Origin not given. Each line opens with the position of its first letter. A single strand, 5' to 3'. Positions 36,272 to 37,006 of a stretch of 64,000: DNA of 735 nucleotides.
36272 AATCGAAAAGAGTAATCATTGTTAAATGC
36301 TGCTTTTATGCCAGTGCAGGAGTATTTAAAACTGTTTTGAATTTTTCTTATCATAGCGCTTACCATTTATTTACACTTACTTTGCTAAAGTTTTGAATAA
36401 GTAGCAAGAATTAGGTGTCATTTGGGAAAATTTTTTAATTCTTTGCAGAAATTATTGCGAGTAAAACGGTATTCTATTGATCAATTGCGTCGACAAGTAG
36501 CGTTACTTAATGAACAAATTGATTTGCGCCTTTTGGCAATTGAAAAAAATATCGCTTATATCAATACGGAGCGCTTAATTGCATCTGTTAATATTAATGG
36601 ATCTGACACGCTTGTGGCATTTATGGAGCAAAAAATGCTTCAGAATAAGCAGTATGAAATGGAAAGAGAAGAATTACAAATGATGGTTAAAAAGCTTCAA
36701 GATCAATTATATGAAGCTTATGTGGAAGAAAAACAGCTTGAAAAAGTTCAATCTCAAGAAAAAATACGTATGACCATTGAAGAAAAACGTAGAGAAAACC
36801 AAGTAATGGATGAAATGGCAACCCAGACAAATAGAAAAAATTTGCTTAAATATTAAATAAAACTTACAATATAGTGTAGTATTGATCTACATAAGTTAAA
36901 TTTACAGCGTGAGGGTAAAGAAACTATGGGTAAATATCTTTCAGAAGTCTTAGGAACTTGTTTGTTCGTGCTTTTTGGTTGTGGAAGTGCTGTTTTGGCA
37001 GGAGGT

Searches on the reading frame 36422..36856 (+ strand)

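Call 60: search_protein_families(library=ncbifam, proteins=[window:36422-36856:+], max_evalue=0.1)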
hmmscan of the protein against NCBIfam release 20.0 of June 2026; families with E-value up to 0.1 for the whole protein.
window:36422-36856:+ (144 aa): 1 family
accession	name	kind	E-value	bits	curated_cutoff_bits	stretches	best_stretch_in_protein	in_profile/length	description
TIGR02473.1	flagell_FliJ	equivalog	7.3e-05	23.2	50.45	1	6-136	2-138/141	flagellar export protein FliJ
